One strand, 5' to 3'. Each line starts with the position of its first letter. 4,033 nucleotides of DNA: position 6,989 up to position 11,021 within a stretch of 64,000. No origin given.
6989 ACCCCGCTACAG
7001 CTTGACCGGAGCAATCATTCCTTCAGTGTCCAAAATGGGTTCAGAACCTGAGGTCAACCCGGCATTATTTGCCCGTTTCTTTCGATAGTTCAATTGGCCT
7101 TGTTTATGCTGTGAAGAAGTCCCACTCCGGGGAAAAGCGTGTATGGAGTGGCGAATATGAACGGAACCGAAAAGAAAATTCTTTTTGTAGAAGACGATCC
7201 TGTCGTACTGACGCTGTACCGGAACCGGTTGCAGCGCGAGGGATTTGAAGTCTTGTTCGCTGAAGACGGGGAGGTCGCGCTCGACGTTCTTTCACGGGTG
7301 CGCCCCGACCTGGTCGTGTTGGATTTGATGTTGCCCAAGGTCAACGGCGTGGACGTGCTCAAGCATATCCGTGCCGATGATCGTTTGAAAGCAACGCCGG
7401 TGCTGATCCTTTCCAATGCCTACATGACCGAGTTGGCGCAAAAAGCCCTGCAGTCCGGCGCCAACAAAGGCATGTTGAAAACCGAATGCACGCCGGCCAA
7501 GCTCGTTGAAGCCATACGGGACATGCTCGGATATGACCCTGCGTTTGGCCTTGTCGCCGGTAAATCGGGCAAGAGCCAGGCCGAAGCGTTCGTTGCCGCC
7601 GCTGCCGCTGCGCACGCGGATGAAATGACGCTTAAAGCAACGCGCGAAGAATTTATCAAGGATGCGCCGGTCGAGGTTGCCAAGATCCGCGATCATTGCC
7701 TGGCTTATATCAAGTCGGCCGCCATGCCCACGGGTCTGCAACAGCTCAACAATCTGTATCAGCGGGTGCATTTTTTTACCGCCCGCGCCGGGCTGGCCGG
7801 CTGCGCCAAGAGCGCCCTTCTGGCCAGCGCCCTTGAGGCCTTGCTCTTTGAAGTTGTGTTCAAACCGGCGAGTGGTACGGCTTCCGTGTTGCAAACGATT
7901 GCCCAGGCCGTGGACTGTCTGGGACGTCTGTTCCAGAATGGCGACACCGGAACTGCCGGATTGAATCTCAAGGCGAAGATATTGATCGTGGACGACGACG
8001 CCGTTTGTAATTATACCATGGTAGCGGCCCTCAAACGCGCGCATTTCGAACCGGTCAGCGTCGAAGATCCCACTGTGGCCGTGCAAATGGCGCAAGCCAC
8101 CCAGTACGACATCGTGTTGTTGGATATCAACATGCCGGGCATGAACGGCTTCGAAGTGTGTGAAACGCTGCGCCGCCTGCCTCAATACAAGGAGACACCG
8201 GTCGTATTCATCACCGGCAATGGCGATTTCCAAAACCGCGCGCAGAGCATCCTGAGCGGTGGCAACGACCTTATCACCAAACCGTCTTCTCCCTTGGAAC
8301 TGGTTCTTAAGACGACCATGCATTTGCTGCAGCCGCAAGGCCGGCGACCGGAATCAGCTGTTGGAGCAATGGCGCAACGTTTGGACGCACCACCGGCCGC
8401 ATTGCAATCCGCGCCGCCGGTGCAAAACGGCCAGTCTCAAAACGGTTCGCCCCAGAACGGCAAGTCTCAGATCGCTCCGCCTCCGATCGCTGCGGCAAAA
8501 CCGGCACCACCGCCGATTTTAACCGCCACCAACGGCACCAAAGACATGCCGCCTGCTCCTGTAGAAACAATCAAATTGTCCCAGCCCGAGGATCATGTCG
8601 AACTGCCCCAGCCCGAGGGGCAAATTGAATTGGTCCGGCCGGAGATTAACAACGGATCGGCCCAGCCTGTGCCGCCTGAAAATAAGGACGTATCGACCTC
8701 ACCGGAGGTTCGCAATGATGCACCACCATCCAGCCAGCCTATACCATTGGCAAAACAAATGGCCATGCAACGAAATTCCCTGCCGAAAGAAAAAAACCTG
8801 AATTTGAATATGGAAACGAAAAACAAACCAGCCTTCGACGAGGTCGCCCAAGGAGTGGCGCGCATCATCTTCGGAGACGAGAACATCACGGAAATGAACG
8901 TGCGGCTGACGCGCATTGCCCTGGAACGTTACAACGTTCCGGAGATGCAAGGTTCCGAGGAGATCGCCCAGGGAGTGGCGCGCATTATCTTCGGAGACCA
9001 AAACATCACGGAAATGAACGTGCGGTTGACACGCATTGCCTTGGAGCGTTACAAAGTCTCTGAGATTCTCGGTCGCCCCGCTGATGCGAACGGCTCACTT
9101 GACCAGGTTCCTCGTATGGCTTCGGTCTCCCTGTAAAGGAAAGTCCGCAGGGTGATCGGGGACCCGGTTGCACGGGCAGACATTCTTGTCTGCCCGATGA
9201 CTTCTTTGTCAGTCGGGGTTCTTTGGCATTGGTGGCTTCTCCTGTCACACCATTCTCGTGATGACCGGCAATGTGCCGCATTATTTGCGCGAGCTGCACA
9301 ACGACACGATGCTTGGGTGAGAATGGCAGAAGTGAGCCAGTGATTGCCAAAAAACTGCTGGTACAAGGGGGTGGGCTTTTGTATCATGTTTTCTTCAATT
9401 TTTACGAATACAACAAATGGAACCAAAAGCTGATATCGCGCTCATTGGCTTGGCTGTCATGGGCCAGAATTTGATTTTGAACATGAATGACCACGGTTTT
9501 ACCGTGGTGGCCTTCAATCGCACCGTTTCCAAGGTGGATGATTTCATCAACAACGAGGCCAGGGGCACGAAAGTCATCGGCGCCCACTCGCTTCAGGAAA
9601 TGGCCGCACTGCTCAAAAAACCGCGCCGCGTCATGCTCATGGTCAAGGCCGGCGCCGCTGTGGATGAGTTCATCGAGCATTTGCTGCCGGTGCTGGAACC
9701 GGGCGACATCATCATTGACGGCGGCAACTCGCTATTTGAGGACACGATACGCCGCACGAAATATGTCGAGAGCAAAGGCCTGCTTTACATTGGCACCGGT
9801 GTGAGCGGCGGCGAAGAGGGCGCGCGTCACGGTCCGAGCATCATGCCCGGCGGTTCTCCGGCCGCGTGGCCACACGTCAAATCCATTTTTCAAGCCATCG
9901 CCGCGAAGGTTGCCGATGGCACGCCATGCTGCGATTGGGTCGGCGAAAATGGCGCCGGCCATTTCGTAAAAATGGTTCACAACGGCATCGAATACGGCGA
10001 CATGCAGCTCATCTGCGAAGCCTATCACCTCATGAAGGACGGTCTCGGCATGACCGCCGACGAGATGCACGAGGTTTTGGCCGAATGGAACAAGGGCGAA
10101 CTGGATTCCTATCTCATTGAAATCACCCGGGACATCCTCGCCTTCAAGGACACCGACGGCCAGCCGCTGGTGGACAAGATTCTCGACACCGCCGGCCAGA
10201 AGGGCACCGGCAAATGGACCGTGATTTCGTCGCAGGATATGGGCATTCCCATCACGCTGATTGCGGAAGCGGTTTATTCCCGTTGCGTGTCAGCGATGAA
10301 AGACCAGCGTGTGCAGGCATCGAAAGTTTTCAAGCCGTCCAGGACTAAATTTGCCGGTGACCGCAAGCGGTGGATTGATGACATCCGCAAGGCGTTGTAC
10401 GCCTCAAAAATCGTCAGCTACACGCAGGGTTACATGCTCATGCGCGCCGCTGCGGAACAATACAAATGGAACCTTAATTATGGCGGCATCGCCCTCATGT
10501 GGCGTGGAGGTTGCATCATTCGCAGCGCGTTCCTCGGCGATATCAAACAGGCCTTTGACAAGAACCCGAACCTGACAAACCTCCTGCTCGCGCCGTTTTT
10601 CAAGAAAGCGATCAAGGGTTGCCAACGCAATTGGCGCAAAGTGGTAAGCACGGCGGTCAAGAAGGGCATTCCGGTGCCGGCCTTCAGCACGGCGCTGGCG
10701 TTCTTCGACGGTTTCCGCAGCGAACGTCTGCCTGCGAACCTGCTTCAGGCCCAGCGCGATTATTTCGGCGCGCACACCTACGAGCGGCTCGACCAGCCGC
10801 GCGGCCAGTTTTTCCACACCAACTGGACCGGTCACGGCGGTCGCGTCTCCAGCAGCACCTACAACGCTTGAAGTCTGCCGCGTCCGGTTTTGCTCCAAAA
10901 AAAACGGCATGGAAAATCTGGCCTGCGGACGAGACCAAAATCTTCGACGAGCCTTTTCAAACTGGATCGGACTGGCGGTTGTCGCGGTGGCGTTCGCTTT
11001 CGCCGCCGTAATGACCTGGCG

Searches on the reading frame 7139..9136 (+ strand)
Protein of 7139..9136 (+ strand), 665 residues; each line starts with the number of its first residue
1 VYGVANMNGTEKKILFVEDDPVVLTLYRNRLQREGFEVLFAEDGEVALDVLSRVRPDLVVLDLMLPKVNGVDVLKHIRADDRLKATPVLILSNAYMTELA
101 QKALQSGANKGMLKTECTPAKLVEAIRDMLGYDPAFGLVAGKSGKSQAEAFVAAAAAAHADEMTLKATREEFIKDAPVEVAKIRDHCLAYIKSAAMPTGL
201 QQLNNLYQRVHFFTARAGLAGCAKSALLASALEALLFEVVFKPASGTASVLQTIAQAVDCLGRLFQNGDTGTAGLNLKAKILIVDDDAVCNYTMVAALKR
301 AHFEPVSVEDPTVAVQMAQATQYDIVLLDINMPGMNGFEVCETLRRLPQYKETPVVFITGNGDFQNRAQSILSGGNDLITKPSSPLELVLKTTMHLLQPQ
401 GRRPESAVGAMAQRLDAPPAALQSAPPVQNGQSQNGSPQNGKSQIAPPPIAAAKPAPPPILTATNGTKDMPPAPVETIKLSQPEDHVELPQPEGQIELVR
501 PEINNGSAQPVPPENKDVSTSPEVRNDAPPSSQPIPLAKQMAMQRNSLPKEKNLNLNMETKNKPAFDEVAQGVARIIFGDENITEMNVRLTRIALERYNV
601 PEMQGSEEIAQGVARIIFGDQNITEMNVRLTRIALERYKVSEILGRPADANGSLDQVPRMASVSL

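Call 22: search_protein_families(library=pfam, proteins=[window:7139-9136:+], max_evalue=0.00001)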
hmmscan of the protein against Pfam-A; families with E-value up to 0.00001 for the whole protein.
window:7139-9136:+ (665 aa): 2 families
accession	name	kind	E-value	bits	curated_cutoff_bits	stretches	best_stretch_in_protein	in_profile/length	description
PF00072.30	Response_reg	-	5.9e-49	165.3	30.2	2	281-389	1-107/111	Response regulator receiver domain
PF23198.2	PDE8A_N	-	2.3e-08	34.5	29.6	0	281-369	12-102/147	PDE8A-like, N-terminal domain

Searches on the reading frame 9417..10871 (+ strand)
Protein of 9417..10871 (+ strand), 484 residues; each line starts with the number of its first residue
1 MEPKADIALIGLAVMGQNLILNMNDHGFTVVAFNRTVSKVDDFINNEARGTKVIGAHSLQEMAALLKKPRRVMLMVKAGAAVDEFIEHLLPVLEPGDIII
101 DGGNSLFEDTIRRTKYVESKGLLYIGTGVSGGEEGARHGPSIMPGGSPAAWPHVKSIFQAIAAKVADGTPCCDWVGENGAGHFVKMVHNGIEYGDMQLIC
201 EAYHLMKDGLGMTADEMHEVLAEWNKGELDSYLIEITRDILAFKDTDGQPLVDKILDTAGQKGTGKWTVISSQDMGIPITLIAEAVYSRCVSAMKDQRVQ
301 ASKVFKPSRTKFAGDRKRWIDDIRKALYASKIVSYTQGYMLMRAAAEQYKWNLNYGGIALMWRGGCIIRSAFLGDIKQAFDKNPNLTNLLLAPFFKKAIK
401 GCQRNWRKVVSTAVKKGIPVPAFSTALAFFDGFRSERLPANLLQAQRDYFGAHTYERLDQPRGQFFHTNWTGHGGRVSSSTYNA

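Call 22: search_protein_families(library=pfam, proteins=[window:9417-10871:+], max_evalue=0.00001)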
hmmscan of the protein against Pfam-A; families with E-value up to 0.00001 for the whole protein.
window:9417-10871:+ (484 aa): 2 families
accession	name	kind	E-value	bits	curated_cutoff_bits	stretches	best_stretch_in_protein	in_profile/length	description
PF00393.24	6PGD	-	1.5e-136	455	27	1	181-470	1-290/290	6-phosphogluconate dehydrogenase, C-terminal domain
PF03446.21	NAD_binding_2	-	2.3e-49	167.9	21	1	6-166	1-157/161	NAD binding domain of 6-phosphogluconate dehydrogenase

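Call 34: list_cluster_members(proteins=[window:13579-13848:-, window:13579-13860:-, window:12919-13533:-, window:12919-13515:-, window:9417-10871:+, window:35014-36093:-, window:36276-37076:+, window:39200-41035:+, window:55265-57898:-, window:13948-16146:+])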
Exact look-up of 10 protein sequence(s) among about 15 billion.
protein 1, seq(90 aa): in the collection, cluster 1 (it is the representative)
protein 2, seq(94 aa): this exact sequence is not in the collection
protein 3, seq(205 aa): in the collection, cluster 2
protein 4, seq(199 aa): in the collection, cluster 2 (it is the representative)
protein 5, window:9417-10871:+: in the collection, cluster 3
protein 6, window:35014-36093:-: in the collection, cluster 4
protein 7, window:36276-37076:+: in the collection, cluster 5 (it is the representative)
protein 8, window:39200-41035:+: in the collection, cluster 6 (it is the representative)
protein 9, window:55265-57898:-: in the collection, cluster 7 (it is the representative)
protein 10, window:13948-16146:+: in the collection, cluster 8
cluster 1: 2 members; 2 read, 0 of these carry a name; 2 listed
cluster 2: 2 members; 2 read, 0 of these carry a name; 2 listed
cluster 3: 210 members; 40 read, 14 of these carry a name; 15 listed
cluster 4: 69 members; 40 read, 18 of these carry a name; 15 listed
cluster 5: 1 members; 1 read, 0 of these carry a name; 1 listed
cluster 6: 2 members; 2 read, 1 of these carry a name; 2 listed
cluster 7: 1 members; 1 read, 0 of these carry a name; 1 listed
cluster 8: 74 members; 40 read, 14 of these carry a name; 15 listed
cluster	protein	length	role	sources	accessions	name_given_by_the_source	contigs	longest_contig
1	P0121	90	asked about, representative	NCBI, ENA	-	-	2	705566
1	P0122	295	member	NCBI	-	-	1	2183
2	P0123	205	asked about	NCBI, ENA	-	-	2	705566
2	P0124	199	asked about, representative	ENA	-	-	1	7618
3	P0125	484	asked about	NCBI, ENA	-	-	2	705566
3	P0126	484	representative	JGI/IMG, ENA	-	-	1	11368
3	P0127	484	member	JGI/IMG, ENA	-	6-phosphogluconate dehydrogenase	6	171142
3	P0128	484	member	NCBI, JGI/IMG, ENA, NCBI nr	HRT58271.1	MAG TPA: decarboxylating NADP(+)-dependent phosphogluconate dehydrogenase [Candidatus ... | decarboxylating NADP(+)-dependent phosphogluconate dehydrogenase [Candidatus ...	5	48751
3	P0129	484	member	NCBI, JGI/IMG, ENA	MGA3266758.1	MAG: decarboxylating NADP(+)-dependent phosphogluconate dehydrogenase [Verrucomicrobiota ... | 6-phosphogluconate dehydrogenase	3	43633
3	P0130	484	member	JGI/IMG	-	6-phosphogluconate dehydrogenase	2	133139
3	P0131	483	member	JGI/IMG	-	6-phosphogluconate dehydrogenase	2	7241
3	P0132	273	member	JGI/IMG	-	6-phosphogluconate dehydrogenase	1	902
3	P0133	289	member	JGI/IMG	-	6-phosphogluconate dehydrogenase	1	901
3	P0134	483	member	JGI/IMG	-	6-phosphogluconate dehydrogenase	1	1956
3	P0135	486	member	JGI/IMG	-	6-phosphogluconate dehydrogenase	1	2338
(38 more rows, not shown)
